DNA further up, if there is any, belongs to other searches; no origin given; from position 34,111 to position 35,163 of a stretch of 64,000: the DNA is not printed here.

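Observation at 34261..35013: Island gene 2: stand-alone cytoplasmic trypsin-like protease with complete catalytic triad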

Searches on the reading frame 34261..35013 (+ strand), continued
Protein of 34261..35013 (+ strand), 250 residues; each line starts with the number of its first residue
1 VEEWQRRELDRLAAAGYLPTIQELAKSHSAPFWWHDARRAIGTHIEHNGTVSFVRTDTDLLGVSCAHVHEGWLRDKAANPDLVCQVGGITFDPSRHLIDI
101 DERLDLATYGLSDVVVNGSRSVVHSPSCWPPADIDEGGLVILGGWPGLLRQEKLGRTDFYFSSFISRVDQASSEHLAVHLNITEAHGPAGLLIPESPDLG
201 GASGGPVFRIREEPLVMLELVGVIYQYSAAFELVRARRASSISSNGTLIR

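Call 34: find_related_loci(query=A1, collection=genome_contigs, flank=10000)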
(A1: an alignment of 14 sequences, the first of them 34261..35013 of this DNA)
Query A1 (250 aa) in genome_contigs; peptide patterns used: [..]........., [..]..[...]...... (x = any residue, [..] = any of these).
102 stretches matched a pattern; 21 encode a relative of the query (tblastn E <= 1e-3); 21 distinct loci.
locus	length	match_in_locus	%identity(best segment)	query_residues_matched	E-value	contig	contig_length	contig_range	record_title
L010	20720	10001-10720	46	9-248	2e-71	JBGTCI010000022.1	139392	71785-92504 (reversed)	MAG: Nitrospiraceae bacterium isolate JTS-RE116 k141_2182287, whole genome shotgun sequence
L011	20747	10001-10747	39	1-248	1e-53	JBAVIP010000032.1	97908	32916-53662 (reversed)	MAG: Methylotenera sp. isolate MFD04666_ilm_asm_bin16 k127_29043, whole genome shotgun sequence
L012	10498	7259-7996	39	1-248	3e-50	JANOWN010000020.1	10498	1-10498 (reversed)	MAG: Methylotenera sp. isolate VAR_35_metabat_405 VAR_35_k141_845271, whole genome shotgun sequence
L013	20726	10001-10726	36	9-249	3e-49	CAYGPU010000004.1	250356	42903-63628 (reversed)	MAG TPA_asm: uncultured Marinicella sp. isolate ERP117304_co3_134 genome assembly, contig: NODE_32_length_250356_cov_13.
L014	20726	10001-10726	36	8-250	2e-46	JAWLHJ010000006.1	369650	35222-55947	MAG: Longimicrobiales bacterium isolate 30dZY2.bin.58 NODE_55_length_369650_cov_33.548225, whole genome shotgun sequence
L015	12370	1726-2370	35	17-236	4e-43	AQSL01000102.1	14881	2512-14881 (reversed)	Candidatus Latescibacter anaerobius SCGC AAA252-E07 A252E7DRAFT_contig_62_0.63_C, whole genome shotgun sequence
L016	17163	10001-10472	46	92-248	5e-29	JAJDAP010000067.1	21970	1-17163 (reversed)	MAG: Deltaproteobacteria bacterium isolate OFTM159 OFTM159_66, whole genome shotgun sequence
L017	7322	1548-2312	29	7-248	3e-23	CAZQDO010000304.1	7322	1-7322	MAG TPA_asm: uncultured Anaerolineae bacterium isolate binchicken_co338_52 genome assembly, contig: NODE_2926_length_732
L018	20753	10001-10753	31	8-249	2e-22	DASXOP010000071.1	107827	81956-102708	MAG TPA_asm: Caulobacteraceae bacterium isolate SMAG_U5385 k141_1870789, whole genome shotgun sequence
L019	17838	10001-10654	27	29-248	1e-18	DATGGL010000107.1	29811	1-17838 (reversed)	MAG TPA_asm: Bryobacteraceae bacterium isolate SMAG_U9753 k141_1559778, whole genome shotgun sequence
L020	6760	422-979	27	63-248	5e-17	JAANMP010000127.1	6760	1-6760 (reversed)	Bacillus sp. MM2020_1 NODE_127_length_6760_cov_11.826474, whole genome shotgun sequence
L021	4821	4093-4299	46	1-69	3e-15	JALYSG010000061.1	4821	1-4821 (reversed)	MAG: Armatimonadota bacterium isolate MDV bin109 SD1456_NODE_6635_length_4821_cov_1.411802, whole genome shotgun sequenc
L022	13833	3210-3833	26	47-243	7e-15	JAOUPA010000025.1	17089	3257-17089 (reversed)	MAG: Gammaproteobacteria bacterium isolate 8_1_Oct_SF_Bin34 8_1_Oct_SF_Bin34_scaffold_1745_c1, whole genome shotgun sequ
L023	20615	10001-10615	25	48-249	1e-14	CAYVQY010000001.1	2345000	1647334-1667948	MAG TPA_asm: uncultured Brevifollis sp. isolate SRP329715_co2_144 genome assembly, contig: NODE_1_length_2345000_cov_19.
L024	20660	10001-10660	32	30-248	6e-13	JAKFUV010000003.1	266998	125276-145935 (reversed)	MAG: Hyphomicrobium sp. isolate D1_Bin_42 D1_0000023, whole genome shotgun sequence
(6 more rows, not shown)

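Call 42: search_protein_families(library=padloc, proteins=[window:34261-35013:+, P0009, P0012, P0008], max_evalue=1)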
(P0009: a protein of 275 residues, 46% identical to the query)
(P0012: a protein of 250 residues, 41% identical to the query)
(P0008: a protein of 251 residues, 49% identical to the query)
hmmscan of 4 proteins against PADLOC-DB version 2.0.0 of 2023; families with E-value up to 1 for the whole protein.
window:34261-35013:+ (250 aa): 1 family
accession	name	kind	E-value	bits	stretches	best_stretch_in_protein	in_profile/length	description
PDLC03855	LmuA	-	0.02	12.2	1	165-232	121-178/425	-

P0009 (275 aa): 1 family
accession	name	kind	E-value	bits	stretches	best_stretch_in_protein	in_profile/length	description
PDLC03855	LmuA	-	0.00022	18.7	1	64-225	33-169/425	-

P0012 (250 aa): 2 families
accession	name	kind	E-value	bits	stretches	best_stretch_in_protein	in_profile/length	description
PDLC03855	LmuA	-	0.0014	16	1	126-213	88-162/425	-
PDLC04790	PDC-S01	-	0.0081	12.9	1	137-172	175-210/422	-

P0008 (251 aa): 1 family
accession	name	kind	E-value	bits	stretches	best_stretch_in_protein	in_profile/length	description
PDLC03855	LmuA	-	0.00024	18.5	1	141-230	103-175/425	-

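Call 43: search_protein_families(library=ncbifam, proteins=[window:34261-35013:+, P0009, P0012, P0008], max_evalue=1)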
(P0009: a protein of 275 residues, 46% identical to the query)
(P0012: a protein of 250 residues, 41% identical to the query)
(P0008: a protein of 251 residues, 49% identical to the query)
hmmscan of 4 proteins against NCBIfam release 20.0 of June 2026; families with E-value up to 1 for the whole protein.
window:34261-35013:+ (250 aa): 0 families

P0009 (275 aa): 0 families

P0012 (250 aa): 0 families

P0008 (251 aa): 0 families

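Call 53: search_protein_representatives(alignment_id=A1)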
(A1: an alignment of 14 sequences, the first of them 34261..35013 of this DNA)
Query: 14 sequences, 250 profile positions. Proteins with E-value up to 0.001 (for the whole library): 1797; up to 1e-10: 1129; up to 1e-30: 210. The best 150 are listed.
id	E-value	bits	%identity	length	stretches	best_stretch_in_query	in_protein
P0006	3.8e-109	380.2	-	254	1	1-249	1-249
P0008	5.9e-101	353.4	-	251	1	1-249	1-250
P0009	3.8e-97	340.9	-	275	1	2-249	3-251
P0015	1.3e-90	319.5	-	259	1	1-249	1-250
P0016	5.1e-89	314.3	-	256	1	1-249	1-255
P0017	3.3e-86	305.1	-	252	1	1-249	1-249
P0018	8.8e-78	277.5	-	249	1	4-248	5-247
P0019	4.0e-77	275.3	-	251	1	1-249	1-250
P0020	7.3e-77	274.4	-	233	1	19-248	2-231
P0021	1.9e-76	273.1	-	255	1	3-249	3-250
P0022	1.2e-75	270.5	-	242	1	12-249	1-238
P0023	2.1e-73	263.1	-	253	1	4-248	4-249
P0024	8.9e-73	261.1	-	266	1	6-249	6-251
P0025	3.6e-72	259.1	-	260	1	1-249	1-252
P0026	3.4e-71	255.9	-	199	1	51-249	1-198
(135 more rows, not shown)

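Call 55: search_solved_structures(query=A5, max_evalue=10, show_alignments=3)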
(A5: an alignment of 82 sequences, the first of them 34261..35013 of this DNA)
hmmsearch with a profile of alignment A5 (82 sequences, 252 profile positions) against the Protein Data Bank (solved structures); distinct sequences matched with E-value up to 10: 21.
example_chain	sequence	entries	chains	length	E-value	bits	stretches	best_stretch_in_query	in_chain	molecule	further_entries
7w24_A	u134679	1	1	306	0.033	16.6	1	59-116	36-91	Probable serine protease HtrA1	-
7vz0_A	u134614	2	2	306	0.039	16.4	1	59-116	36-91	Probable serine protease HtrA1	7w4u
7w25_A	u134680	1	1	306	0.039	16.3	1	59-116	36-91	Probable serine protease HtrA1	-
7w23_A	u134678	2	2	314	0.041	16.3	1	59-116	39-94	Probable serine protease HtrA1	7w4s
6ieo_A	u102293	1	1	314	0.041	16.3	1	59-116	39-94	Probable serine protease HtrA (DEGP protein)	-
7w4v_A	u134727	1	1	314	0.041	16.3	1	59-116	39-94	Probable serine protease HtrA1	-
7w22_A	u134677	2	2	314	0.041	16.3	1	59-116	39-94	Probable serine protease HtrA1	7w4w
7vyz_A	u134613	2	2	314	0.041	16.3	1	59-116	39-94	Probable serine protease HtrA1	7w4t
7w21_A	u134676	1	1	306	0.047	16.1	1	59-116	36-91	Probable serine protease HtrA1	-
7w4r_A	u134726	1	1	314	0.049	16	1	59-116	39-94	Probable serine protease HtrA1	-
6tya_A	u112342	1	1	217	0.097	15.1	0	197-232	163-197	Glutamyl endopeptidase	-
6u1b_A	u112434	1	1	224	0.11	14.9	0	197-232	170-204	Glutamyl endopeptidase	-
5zvj_A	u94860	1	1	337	0.11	14.9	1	59-116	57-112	Serine protease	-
8s9l_A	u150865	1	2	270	0.14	14.5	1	176-234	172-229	Serine protease FAM111A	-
4ri0_A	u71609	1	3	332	0.16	14.3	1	58-115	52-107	Serine protease HTRA3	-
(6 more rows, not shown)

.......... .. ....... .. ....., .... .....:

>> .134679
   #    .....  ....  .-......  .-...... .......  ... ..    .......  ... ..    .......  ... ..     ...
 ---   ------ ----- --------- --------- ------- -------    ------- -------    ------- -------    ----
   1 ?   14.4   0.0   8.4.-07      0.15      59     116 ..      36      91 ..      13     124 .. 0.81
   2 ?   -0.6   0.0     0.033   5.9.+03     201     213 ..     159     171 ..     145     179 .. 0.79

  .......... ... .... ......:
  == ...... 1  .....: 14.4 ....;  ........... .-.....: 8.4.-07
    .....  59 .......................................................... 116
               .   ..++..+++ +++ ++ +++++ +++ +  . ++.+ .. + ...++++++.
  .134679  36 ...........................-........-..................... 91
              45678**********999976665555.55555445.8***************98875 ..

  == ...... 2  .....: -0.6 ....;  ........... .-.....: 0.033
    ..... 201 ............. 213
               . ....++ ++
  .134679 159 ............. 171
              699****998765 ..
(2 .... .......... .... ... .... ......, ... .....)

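Call 65: search_dna_similar(query=window:34261-35013:+, collection=plasmids, mode=protein, max_evalue=0.001, max_rows=15)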
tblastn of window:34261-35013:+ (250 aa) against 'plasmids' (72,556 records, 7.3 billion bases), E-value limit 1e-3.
Records with a match: 1; places in all: 1; records where one place covers at least 80% of the query: 0.
Best place of each record, by identity: <60% 1.
By first word of the organism name: Paraburkholderia 1.
By predicted mobility (MOB-suite, as given by PLSDB): non-mobilizable 1.
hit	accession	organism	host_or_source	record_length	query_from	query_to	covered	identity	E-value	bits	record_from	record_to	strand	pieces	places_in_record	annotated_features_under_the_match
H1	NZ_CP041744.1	Paraburkholderia megapolitana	-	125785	47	234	75%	28.7%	2e-14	80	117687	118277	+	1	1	hypothetical protein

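Call 66: search_dna_similar(query=window:34261-35013:+, collection=phages, mode=protein, max_evalue=0.001, max_rows=15)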
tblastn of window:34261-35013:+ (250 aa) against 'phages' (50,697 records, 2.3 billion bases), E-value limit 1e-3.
No match.

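Call 67: search_protein_families(library=phrogs, proteins=[window:34261-35013:+, P0009, P0012, P0008], max_evalue=0.1)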
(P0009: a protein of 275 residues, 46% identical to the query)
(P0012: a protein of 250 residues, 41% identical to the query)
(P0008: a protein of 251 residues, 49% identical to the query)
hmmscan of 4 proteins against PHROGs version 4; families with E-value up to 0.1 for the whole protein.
window:34261-35013:+ (250 aa): 0 families

P0009 (275 aa): 0 families

P0012 (250 aa): 0 families

P0008 (251 aa): 1 family
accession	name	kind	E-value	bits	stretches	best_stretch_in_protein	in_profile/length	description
phrog_38556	-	unknown function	0.0039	17.2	0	192-229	227-261/290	-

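Call 69: get_annotated_region(hit=H1, flank=5000)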
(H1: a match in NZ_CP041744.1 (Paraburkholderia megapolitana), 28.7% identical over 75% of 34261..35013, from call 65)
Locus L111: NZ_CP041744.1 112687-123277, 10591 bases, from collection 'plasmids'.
description: Paraburkholderia megapolitana strain LMG 23650 plasmid unnamed1, complete sequence
organism: Paraburkholderia megapolitana (NCBI taxid 420953)
taxonomy: Bacteria; Pseudomonadota; Betaproteobacteria; Burkholderiales; Burkholderiaceae; Paraburkholderia; Paraburkholderia megapolitana
host: -; source: -; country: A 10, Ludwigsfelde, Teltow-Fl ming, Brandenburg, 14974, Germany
typing (MOB-suite, as given by PLSDB): non-mobilizable
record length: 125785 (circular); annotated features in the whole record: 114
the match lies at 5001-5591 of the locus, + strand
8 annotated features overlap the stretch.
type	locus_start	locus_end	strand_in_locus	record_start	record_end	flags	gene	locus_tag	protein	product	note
CDS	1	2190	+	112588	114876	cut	-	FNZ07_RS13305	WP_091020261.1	site-specific integrase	-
CDS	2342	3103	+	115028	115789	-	-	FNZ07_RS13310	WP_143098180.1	hypothetical protein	-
CDS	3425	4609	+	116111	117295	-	-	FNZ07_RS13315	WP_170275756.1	ATP-binding protein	-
CDS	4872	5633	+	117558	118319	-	-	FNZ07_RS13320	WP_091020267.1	hypothetical protein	-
CDS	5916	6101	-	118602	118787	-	-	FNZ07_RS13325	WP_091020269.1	calcium-binding protein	-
CDS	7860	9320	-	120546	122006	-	-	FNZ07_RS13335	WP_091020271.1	aldehyde dehydrogenase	-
CDS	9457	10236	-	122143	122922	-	-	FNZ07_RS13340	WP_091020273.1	enoyl-CoA hydratase/isomerase family protein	-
CDS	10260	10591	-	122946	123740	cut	-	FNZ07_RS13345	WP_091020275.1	cyclase family protein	-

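Call 70: find_encoding_contigs(protein=P0003, flank=5000, max_places=2)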
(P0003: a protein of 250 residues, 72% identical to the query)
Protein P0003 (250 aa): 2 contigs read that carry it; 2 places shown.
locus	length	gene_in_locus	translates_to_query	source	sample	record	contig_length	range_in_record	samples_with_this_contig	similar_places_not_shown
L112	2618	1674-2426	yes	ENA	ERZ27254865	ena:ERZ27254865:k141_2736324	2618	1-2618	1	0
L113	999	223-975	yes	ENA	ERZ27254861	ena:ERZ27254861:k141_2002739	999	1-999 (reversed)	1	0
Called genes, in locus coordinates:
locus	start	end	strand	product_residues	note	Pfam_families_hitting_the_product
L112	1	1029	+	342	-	?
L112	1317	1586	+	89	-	PF03992:ABM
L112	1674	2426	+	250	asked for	-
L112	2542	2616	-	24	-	?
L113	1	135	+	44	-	?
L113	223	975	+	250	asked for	-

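Call 71: find_encoding_contigs(protein=P0007, flank=5000, max_places=2)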
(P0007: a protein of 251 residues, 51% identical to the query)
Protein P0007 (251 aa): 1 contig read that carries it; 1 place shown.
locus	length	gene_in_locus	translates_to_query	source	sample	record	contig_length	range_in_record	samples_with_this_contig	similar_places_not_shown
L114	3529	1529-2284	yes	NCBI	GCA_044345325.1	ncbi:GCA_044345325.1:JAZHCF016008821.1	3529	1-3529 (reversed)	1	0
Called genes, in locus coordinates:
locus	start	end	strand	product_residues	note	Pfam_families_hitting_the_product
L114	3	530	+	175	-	?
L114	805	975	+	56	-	-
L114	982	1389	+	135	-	PF00565:SNase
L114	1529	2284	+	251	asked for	-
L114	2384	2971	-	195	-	-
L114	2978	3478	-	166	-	PF00583:Acetyltransf_1 (weak), PF13673:Acetyltransf_10, PF13508:Acetyltransf_7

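Call 72: find_encoding_contigs(protein=P0010, flank=5000, max_places=2)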
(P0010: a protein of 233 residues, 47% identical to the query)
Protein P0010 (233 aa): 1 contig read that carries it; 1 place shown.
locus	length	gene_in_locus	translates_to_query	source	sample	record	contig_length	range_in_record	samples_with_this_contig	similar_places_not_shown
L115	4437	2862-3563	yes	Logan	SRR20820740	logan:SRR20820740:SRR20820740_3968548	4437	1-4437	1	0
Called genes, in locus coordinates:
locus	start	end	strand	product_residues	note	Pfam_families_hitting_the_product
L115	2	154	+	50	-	?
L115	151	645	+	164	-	-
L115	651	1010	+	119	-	-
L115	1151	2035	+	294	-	-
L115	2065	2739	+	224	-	-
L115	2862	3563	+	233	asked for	-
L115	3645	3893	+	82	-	-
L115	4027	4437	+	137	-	?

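Call 73: find_encoding_contigs(protein=P0011, flank=5000, max_places=2)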
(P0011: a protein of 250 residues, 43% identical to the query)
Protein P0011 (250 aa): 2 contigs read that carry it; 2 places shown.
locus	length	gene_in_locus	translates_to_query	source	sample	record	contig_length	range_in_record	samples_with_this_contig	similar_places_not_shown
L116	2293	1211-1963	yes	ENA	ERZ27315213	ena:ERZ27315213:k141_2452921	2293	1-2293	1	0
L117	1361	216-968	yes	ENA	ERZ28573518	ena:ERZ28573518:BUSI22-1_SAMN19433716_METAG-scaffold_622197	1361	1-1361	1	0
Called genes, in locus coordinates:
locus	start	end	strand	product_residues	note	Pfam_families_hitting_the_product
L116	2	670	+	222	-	?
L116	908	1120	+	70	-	PF15919:HicB_lk_antitox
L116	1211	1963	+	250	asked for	-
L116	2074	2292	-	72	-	?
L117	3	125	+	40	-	?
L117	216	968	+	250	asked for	-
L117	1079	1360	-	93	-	?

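Call 80: fold_search(model_id=the predicted structure, library=viral)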
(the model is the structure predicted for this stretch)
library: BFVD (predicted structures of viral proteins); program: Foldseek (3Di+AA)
matches with E <= 10: 710; with E <= 0.001: 192
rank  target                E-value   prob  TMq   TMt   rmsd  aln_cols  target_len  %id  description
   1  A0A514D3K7            2.9e-07  1.00  0.52  0.27   4.8       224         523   16  Peptidase S39 domain-containing protein (Fragment) [Riboviria sp.]
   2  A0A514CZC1            7.5e-07  1.00  0.51  0.21   5.4       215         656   13  Serine protease (Fragment) [Riboviria sp.]
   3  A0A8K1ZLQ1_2          8.4e-07  1.00  0.47  0.13  10.6       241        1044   12  SF3 helicase domain-containing protein [Giant panda Picornavirales]
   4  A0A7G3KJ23            1.6e-06  1.00  0.46  0.16   5.6       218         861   13  ORF1 [Monilinia barnavirus A]
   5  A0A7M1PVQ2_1          1.6e-06  1.00  0.43  0.11  11.0       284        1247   12  (no name in the UniProt tables at hand)
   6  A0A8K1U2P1            2.2e-06  1.00  0.47  0.37   6.8       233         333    8  Serine protease [Riboviria sp.]
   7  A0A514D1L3            2.9e-06  1.00  0.52  0.32   5.5       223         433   10  Serine protease [Riboviria sp.]
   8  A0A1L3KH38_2          3.2e-06  1.00  0.46  0.16   9.1       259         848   13  (no name in the UniProt tables at hand)
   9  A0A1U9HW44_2          3.8e-06  1.00  0.46  0.13   6.8       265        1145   10  (no name in the UniProt tables at hand)
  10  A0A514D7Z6            4.5e-06  1.00  0.48  0.27   4.7       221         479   14  Peptidase S39 domain-containing protein (Fragment) [Riboviria sp.]
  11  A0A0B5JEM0            4.7e-06  1.00  0.47  0.34   6.6       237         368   19  Trypsin-like serine protease [Pandoravirus inopinatum]
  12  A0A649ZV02            4.7e-06  1.00  0.46  0.10  11.0       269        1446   13  (no name in the UniProt tables at hand)
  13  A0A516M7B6            5.6e-06  1.00  0.49  0.51   5.7       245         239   11  (no name in the UniProt tables at hand)
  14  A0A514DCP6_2          7.4e-06  1.00  0.47  0.15  14.1       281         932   10  RNA-dependent RNA polymerase [Picornavirales sp.]
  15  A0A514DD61            9.8e-06  1.00  0.49  0.21   5.1       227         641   10  Serine protease (Fragment) [Riboviria sp.]
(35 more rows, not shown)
